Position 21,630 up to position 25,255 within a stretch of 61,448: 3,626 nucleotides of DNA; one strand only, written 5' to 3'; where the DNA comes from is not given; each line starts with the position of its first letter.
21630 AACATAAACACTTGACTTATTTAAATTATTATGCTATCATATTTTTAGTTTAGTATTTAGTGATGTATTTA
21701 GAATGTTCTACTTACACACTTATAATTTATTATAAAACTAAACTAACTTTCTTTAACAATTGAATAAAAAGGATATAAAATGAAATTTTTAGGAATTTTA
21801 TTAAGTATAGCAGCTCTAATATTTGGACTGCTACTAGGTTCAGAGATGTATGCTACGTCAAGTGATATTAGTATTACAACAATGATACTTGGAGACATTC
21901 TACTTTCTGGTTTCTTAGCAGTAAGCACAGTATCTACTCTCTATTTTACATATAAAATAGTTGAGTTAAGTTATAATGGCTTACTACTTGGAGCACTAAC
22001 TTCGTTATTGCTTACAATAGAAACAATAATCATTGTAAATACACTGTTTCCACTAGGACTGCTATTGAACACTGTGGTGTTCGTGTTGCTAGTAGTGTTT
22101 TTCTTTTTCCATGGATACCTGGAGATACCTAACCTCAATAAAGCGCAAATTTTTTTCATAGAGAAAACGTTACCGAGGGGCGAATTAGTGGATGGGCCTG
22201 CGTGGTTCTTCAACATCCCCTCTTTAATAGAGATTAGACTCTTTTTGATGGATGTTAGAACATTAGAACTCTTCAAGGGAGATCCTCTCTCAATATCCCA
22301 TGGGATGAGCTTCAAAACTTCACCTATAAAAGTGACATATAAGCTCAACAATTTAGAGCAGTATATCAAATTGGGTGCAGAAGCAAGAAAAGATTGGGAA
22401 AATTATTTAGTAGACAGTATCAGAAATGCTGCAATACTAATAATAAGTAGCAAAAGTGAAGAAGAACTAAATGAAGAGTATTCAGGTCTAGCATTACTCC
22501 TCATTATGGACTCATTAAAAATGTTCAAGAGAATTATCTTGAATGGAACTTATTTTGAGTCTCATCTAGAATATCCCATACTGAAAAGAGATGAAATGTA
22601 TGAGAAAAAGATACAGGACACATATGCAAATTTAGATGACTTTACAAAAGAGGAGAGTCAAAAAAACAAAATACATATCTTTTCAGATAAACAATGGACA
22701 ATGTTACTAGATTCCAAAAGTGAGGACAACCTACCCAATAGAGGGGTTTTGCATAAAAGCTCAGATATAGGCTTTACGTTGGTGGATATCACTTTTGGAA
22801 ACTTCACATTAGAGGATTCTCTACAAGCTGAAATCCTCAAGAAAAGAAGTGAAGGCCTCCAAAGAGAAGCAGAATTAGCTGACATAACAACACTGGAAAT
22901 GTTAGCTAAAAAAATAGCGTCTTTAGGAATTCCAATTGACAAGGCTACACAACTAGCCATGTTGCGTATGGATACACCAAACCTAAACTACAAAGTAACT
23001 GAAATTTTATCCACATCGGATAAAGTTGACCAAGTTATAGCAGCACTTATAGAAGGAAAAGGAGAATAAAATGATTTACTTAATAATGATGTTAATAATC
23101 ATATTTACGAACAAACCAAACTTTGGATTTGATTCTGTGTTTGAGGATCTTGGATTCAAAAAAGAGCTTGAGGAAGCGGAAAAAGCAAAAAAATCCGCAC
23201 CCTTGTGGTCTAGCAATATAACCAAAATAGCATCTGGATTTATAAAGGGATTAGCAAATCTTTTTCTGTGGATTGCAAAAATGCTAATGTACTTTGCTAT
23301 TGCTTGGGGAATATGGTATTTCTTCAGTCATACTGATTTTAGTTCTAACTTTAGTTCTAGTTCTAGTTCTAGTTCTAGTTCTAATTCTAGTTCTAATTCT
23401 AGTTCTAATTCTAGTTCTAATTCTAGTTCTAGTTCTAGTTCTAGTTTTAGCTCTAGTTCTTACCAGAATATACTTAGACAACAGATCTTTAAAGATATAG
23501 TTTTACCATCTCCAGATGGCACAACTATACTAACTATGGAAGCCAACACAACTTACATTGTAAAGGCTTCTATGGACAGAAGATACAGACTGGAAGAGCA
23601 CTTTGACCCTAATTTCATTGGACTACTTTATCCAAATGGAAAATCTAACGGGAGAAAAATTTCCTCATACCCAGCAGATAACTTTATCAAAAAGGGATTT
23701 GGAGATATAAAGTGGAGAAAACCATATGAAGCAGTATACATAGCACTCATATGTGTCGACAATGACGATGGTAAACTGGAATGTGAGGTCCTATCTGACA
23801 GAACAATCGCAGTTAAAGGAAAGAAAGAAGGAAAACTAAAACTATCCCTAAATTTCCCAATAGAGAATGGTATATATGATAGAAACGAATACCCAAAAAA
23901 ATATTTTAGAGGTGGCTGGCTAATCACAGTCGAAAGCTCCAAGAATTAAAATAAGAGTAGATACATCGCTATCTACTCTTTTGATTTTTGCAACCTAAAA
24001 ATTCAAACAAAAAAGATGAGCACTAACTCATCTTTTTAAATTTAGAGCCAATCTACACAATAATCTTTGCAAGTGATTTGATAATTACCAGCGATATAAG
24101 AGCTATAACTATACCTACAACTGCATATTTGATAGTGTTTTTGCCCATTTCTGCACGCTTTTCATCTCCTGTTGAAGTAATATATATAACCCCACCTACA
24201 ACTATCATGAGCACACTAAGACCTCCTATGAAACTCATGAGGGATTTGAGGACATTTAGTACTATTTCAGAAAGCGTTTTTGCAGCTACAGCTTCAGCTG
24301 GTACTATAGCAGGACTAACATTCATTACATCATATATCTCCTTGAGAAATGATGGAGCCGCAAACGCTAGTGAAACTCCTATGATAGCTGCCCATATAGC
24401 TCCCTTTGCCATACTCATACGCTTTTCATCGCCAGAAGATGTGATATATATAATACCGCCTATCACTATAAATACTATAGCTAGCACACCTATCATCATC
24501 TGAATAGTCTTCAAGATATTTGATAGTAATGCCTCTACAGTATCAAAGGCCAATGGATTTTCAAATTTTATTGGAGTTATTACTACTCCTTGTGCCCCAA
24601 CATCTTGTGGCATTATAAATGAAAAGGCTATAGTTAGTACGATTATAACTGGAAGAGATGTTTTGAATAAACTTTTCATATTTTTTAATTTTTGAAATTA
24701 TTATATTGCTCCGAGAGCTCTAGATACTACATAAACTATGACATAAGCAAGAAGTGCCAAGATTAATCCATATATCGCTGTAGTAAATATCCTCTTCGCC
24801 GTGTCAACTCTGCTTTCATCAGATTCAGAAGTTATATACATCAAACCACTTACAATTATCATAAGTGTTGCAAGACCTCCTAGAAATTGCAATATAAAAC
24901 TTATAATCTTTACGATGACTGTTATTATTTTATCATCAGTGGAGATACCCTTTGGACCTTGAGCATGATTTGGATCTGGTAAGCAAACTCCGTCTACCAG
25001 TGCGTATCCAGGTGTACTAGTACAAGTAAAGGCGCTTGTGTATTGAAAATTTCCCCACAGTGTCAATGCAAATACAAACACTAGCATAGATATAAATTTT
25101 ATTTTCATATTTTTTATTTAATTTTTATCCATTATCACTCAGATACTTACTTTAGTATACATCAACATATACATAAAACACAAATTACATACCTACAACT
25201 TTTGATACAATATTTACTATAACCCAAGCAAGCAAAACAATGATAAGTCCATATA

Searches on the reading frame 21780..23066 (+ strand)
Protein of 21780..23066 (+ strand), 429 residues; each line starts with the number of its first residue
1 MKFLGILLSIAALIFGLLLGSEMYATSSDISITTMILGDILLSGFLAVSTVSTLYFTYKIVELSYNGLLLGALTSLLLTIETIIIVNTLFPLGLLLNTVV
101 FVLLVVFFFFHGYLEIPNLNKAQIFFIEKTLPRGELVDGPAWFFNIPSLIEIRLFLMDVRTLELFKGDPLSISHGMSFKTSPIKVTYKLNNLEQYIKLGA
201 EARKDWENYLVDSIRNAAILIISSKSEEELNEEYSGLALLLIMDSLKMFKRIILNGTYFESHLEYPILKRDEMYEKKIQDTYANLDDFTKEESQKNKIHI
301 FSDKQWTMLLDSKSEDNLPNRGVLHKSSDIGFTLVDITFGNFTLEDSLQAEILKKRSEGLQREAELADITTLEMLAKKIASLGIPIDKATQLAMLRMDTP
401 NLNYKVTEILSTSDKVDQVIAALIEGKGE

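Call 7: search_protein_families(library=pfam, proteins=[window:21780-23066:+], max_evalue=0.1)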
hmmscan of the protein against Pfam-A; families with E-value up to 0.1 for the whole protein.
window:21780-23066:+ (429 aa): 1 family
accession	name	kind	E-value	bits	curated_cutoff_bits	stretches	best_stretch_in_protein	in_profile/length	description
PF11212.13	DUF2999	-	0.021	15.6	25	1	377-411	34-68/82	Protein of unknown function (DUF2999)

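Call 8: search_protein_families(library=ncbifam, proteins=[window:21780-23066:+], max_evalue=0.1)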
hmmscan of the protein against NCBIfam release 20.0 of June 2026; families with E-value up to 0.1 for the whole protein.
window:21780-23066:+ (429 aa): 0 families

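Call 26: search_protein_representatives(protein=window:21780-23066:+)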
Query: 429 residues. Proteins with E-value up to 0.001 (for the whole library): 12; up to 1e-10: 9; up to 1e-30: 4. The best 12 are listed.
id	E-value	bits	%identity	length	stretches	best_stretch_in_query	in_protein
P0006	1.6e-270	913.3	100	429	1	1-429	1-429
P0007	5.6e-57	210.2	36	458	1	1-381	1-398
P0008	1.4e-49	185.9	34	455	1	45-423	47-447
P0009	3.7e-48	181.2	35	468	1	31-423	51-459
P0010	1.7e-22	96.7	29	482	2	15-298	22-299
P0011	1.3e-17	80.6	26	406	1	26-357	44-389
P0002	1.7e-12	63.7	31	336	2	155-342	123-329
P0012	7.8e-12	61.6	24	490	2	14-292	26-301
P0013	9.8e-11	58.0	28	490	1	54-328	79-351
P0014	2.0e-08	50.3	26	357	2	59-257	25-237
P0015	4.0e-08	49.3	28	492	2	10-287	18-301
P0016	9.1e-04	35.0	21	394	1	96-425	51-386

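Call 27: find_encoding_contigs(protein=P0007, flank=8000, max_places=3)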
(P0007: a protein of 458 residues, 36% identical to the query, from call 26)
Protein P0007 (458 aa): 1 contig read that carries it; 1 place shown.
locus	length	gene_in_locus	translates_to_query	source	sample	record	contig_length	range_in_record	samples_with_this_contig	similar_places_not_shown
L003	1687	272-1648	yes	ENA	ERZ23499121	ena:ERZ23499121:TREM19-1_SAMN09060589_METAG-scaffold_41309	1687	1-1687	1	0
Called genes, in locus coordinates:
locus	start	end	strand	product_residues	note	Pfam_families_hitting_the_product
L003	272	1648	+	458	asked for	-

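Call 32: find_encoding_contigs(protein=P0008, flank=8000, max_places=3)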
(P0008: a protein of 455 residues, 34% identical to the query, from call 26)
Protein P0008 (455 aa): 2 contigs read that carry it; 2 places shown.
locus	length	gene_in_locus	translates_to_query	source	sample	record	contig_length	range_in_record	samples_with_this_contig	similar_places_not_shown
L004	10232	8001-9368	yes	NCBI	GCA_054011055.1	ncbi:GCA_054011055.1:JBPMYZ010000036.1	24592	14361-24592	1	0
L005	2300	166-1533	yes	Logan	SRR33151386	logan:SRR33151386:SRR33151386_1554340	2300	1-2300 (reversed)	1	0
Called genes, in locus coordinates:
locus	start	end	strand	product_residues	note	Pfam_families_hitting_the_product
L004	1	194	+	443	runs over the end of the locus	PF04932:Wzy_C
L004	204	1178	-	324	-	PF01368:DHH, PF02272:DHHA1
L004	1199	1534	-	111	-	PF02033:RBFA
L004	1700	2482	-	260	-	PF02153:PDH_N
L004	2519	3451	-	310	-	PF01545:Cation_efflux, PF16916:ZT_dimer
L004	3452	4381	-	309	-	PF08867:FRG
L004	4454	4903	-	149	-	-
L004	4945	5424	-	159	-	-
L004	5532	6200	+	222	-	PF00072:Response_reg, PF00486:Trans_reg_C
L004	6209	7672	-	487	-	PF03193:RsgA_GTPase (faint), PF13555:AAA_29 (faint), PF00005:ABC_tran, PF02367:TsaE (faint), PF02463:SMC_N (faint), PF20720:nSTAND3 (faint), PF05729:NACHT (faint), PF00005:ABC_tran, +2 more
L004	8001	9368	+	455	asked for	-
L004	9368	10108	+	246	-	-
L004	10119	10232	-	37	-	?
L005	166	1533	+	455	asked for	-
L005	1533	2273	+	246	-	-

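Call 33: find_encoding_contigs(protein=P0009, flank=8000, max_places=3)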
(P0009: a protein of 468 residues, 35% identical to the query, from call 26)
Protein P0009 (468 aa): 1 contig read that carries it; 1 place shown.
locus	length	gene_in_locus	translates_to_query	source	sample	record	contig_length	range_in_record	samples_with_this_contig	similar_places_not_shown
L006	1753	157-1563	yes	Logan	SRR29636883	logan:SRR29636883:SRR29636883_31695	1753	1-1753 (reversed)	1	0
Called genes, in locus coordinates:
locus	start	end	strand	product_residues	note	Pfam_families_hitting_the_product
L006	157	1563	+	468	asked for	-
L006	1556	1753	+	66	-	?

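Call 34: find_encoding_contigs(protein=P0011, flank=8000, max_places=3)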
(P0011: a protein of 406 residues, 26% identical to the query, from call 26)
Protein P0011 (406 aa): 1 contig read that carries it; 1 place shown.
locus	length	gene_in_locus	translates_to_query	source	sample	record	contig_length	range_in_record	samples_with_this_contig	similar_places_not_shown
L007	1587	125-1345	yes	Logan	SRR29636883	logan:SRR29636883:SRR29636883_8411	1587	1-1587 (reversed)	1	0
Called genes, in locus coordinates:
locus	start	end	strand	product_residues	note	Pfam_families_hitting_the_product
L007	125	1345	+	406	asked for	-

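Call 49: predict_structure(alignment_id=A3)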
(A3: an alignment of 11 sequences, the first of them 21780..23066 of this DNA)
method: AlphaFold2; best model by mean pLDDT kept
length: 429 residues; sequences in the alignment: 11
mean_pLDDT: 75.7   pTM: 0.63
mean pLDDT of the five models: 75.7, 73.9, 72.9, 72.8, 70.7
residues with pLDDT >= 90: 74; 70-90: 218; 50-70: 88; < 50: 49
segments of 3 or more residues with pLDDT < 50: 1-7, 14-34, 400-413, 426-429
pLDDT, mean of each block of 10 residues (from residue 1): 47 48 46 53 66 79 88 87 72 79 91 92 87 88 84 89 72 56 85 85 88 88 84 74 87 92 88 88 85 88 89 84 91 87 68 65 64 75 75 64 39 51 45
secondary structure, 60 per line:
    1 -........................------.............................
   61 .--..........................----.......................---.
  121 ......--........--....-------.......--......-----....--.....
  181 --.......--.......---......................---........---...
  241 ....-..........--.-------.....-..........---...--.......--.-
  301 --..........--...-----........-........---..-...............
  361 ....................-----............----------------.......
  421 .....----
elements in order: H2-25 H32-61 H64-89 H94-112 E113-116 E120-126 E129-136 E139-142 E150-156 E159-164 E170-173 E176-180 E183-189 H192-198 H202-223 H227-234 H238-244 H246-255 H266-270 H272-281 H290-296 H303-312 H323-330 E332-339 H346-380 H386-397 H414-425

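Call 54: fold_search(model_id=the predicted structure, library=pdb)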
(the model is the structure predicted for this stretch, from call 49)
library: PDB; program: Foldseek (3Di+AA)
matches with E <= 10: 80; with E <= 0.001: 24
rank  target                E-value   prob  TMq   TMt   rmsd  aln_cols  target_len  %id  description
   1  9oh9_B                1.8e-06  1.00  0.29  0.45  12.9       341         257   14  Human Stomatin Complex in Native Membrane Vesicles (released 2025-08-13)
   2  9oh9_A                3.0e-06  1.00  0.29  0.44  12.0       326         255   12  Human Stomatin Complex in Native Membrane Vesicles (released 2025-08-13)
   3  9z7u_B                3.6e-06  1.00  0.27  0.39  13.4       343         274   14  Human Stomatin - C8 Symmetry (released 2026-02-25)
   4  7vhq_G                9.8e-06  1.00  0.30  0.41  19.9       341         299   12  Structural insights into the membrane microdomain organization by SPFH family proteins (released 2022-01-19)
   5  9z7u_C                9.8e-06  1.00  0.27  0.40  12.8       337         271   15  Human Stomatin - C8 Symmetry (released 2026-02-25)
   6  9paw_XB               6.0e-05  1.00  0.28  0.41  11.4       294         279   12  Cryo-EM structure of the engineered HflK/C variant stabilized in the closed conformation via disulfide bond crosslink (released 2026-03-04)
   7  7vhq_E                6.7e-05  1.00  0.27  0.41   9.9       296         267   12  Structural insights into the membrane microdomain organization by SPFH family proteins (released 2022-01-19)
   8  9cz2_XA               9.2e-05  1.00  0.26  0.39  10.3       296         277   10  Cryo-EM structure of a nautilus-like HflK/C assembly in complex with FtsH AAA protease (released 2024-11-13)
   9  9o9z_A                9.2e-05  1.00  0.19  0.32  18.8       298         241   11  The human PHB1/2 complex (closed) (released 2025-10-22)
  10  9paw_XD               9.7e-05  1.00  0.28  0.40  11.3       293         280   13  Cryo-EM structure of the engineered HflK/C variant stabilized in the closed conformation via disulfide bond crosslink (released 2026-03-04)
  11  9vvg_a                1.3e-04  1.00  0.21  0.28  16.3       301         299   13  Cryo-EM structure of the erlin1/2 complex purified using GDN and CHS (released 2026-03-25)
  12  9vvj_A                1.7e-04  1.00  0.19  0.26  18.4       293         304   13  Cryo-EM structure of the erlin1/2 complex purified using DDM and GDN (released 2026-03-25)
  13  9o9u_A                2.1e-04  1.00  0.20  0.29  16.9       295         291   14  The Erlin1/2 complex (released 2025-10-22)
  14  9wff_A                2.3e-04  1.00  0.22  0.32  13.9       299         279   12  Cryo-EM structure of the human Erlin2 oligomer (released 2026-01-21)
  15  9o9z_a                2.4e-04  1.00  0.26  0.39  11.7       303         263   11  The human PHB1/2 complex (closed) (released 2025-10-22)
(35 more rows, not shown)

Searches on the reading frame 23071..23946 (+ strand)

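Call 7: search_protein_families(library=pfam, proteins=[window:23071-23946:+], max_evalue=0.1)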
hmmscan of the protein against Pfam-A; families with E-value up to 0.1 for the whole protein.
window:23071-23946:+ (292 aa): 1 family
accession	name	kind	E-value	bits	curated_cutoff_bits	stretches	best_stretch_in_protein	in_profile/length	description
PF07655.18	Secretin_N_2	-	0.0093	16.9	23.4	1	81-134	6-60/91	Secretin N-terminal domain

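Call 8: search_protein_families(library=ncbifam, proteins=[window:23071-23946:+], max_evalue=0.1)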
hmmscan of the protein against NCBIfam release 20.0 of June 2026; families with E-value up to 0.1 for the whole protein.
window:23071-23946:+ (292 aa): 2 families
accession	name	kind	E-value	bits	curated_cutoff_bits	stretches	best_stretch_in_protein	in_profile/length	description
NF042931.1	SAG1386_EF1546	equivalog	0.0053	16.8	80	1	58-130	31-103/158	SAG1386/EF1546 family surface-associated protein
NF041534.1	rodZ_Strepcoccus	equivalog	0.014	14.6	375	1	65-128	110-177/275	cytoskeleton protein RodZ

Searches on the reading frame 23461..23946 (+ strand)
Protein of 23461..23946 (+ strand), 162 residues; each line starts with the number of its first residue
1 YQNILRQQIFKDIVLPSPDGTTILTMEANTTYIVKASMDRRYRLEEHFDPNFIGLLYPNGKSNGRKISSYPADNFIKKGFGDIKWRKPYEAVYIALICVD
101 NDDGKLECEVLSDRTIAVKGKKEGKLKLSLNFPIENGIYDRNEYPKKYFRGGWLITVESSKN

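Call 11: find_homologous_proteins(query=window:23461-23946:+, max_evalue=0.01)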
Query seq(162 aa) (162 aa): 3 proteins with E <= 0.01 among 14 candidates.
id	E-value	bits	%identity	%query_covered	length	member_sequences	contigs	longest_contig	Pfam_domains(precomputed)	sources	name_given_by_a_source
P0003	7.2e-76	272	79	96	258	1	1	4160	-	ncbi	-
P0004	2.9e-66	241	79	85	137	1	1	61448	-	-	-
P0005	6.4e-64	233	77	85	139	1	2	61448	-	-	-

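Call 13: find_encoding_contigs(protein=P0003, flank=10000)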
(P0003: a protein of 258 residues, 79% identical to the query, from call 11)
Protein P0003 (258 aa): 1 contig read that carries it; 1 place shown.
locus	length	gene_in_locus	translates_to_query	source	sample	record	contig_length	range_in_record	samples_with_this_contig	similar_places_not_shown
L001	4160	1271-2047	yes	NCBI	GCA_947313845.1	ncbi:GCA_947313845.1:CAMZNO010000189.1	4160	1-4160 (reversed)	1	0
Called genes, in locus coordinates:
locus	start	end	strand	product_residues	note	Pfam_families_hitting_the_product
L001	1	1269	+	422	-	?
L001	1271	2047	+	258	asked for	-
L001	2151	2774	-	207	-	PF04956:TrbC (weak), PF18895:T4SS_pilin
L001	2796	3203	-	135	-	PF04956:TrbC, PF18895:T4SS_pilin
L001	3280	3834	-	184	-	PF18895:T4SS_pilin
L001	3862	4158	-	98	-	?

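Call 14: find_encoding_contigs(protein=P0005, flank=10000)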
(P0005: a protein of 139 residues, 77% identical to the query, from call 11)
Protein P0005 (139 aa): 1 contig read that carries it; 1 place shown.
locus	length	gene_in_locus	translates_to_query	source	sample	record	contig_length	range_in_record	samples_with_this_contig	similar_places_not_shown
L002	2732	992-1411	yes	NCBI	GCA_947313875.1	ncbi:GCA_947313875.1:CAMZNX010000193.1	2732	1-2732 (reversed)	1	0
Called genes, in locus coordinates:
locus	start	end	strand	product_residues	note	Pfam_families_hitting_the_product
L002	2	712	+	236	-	?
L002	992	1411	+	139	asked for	-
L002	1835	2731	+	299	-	?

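Call 17: find_related_loci(query=A2, collection=genome_contigs, flank=10000)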
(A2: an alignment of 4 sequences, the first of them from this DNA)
Query A2 (162 aa) in genome_contigs; peptide patterns used: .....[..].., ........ (x = any residue, [..] = any of these).
108 stretches matched a pattern, but none encodes a relative of the query by tblastn (E <= 1e-3).

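Call 18: find_related_loci(query=A2, collection=metagenome_contigs, flank=10000)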
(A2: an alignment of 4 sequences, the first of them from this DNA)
Query A2 (162 aa) in metagenome_contigs; peptide patterns used: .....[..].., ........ (x = any residue, [..] = any of these).
137 stretches matched a pattern, but none encodes a relative of the query by tblastn (E <= 1e-3).

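Call 19: find_related_loci(query=A2, collection=viral_contigs, flank=10000)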
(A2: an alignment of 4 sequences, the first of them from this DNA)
Query A2 (162 aa) in viral_contigs; peptide patterns used: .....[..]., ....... (x = any residue, [..] = any of these).
118 stretches matched a pattern, but none encodes a relative of the query by tblastn (E <= 1e-3).

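Call 55: predict_structure(alignment_id=A2)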
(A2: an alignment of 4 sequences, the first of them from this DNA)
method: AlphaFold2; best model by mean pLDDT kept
length: 162 residues; sequences in the alignment: 4
mean_pLDDT: 44.4   pTM: 0.43
mean pLDDT of the five models: 44.4, 36.6, 36.4, 30.5, 29.3
residues with pLDDT >= 90: 0; 70-90: 4; 50-70: 50; < 50: 108
segments of 3 or more residues with pLDDT < 50: 1-19, 40-104, 131-152
pLDDT, mean of each block of 10 residues (from residue 1): 26 41 64 63 36 34 32 30 26 42 51 62 58 42 46 58 46
secondary structure, 60 per line:
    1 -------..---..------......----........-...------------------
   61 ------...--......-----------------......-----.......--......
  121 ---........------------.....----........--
elements in order: E21-26 E31-38 H72-77 E95-100 E106-112 E115-120 E124-131 H144-148 E153-160

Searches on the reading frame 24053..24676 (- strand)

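Call 7: search_protein_families(library=pfam, proteins=[window:24053-24676:-], max_evalue=0.1)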
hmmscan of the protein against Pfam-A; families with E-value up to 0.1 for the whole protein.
window:24053-24676:- (207 aa): 6 families
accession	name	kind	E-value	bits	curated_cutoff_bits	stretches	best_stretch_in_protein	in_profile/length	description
PF18895.5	T4SS_pilin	-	2.8e-23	82.2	26.6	2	45-111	3-68/71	Type IV secretion system pilin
PF04956.18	TrbC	-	5e-09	36.7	27.9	1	5-112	7-96/98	TrbC/VIRB2 pilin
PF22503.1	DUF6992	-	0.002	18.7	27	0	151-197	3-47/122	Family of unknown function (DUF6992)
PF23007.1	DnaA_N-like_STI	-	0.026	15.1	27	0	29-63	43-77/86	STICHEL, DnaA_N-like alpha-beta domain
PF13962.11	PGG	-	0.034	14.4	24.1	1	55-110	59-114/116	Domain of unknown function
PF23396.1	DUF7103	-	0.097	13.1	27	1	58-104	31-76/159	Family of unknown function (DUF7103)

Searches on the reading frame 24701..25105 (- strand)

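Call 7: search_protein_families(library=pfam, proteins=[window:24701-25105:-], max_evalue=0.1)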
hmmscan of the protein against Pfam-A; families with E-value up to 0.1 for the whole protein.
window:24701-25105:- (134 aa): 4 families
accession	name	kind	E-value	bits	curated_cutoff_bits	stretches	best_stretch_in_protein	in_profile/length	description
PF18895.5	T4SS_pilin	-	5e-09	36.6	26.6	1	57-127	2-71/71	Type IV secretion system pilin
PF04956.18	TrbC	-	8.9e-08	32.7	27.9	1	40-124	22-95/98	TrbC/VIRB2 pilin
PF16943.10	T4SS_CagC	-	0.021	15.4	27.9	1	62-126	46-107/119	Cag pathogenicity island, type IV secretory system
PF10966.13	DUF2768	-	0.088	13.8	23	1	58-87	28-57/58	Protein of unknown function (DUF2768)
